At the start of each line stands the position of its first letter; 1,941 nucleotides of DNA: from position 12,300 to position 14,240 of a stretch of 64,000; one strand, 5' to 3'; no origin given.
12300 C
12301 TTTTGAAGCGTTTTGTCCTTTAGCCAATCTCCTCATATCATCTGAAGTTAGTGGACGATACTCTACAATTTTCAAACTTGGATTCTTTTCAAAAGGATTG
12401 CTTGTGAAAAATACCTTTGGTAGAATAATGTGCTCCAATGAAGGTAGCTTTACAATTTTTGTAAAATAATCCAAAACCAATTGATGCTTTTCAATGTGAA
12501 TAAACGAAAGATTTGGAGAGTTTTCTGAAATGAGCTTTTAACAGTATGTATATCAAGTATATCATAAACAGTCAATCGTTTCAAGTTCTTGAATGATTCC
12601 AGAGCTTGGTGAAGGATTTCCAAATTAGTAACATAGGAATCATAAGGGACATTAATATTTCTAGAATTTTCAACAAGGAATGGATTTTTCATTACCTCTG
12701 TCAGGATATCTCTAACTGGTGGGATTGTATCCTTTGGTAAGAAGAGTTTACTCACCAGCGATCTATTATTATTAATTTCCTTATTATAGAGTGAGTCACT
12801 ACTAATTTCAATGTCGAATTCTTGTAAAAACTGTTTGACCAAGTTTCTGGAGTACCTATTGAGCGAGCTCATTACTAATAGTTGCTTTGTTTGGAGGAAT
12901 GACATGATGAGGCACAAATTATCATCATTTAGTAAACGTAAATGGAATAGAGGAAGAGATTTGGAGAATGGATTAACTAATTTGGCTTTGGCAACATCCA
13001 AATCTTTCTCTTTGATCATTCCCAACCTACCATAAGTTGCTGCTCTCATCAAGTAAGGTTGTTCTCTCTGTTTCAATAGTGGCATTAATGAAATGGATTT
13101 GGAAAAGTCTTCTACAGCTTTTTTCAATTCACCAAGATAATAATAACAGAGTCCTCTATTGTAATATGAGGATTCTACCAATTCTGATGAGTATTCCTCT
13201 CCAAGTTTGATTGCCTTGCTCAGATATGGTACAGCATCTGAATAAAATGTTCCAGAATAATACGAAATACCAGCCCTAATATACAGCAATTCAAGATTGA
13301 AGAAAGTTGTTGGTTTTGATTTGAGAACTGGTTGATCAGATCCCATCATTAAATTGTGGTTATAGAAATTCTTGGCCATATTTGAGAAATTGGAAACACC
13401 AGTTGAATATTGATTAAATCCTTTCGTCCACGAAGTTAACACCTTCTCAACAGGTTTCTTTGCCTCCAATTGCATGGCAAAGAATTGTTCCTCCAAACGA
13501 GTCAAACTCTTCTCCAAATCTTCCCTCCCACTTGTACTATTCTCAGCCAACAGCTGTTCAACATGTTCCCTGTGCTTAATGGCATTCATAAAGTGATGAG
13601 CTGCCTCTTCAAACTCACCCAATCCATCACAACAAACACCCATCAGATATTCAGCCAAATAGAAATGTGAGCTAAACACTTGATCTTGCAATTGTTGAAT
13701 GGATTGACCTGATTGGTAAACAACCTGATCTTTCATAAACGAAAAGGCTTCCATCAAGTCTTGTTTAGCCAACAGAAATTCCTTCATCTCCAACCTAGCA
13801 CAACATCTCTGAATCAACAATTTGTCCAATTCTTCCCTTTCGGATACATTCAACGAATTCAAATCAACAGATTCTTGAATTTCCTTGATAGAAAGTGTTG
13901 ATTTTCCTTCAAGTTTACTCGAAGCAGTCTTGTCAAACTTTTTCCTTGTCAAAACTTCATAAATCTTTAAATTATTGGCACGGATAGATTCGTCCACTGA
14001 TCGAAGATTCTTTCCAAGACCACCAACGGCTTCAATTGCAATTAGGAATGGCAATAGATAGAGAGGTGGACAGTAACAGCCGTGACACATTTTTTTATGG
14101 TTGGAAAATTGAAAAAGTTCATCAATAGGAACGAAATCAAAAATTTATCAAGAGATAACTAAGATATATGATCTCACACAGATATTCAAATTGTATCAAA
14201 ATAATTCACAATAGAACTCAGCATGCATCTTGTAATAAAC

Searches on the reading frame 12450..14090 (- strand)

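Call 63: search_protein_families(library=pfam, proteins=[window:12450-14090:-], max_evalue=0.001)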
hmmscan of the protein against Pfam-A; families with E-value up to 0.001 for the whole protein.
window:12450-14090:- (546 aa): 5 families
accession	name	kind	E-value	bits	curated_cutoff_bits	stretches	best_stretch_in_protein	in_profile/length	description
PF00515.34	TPR_1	-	1.2e-13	50.6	27.8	1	308-336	3-31/34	Tetratricopeptide repeat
PF07719.23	TPR_2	-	2e-12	46.6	27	1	309-337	4-32/34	Tetratricopeptide repeat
PF13181.12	TPR_8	-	8.9e-07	29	25.7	1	307-335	2-30/34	Tetratricopeptide repeat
PF13424.12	TPR_12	-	4.9e-06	27.1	30.1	0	273-335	9-74/77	Tetratricopeptide repeat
PF25570.1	TPR_DENND3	-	7e-05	23.2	27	1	262-330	4-71/115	DENND3-like, TPR repeats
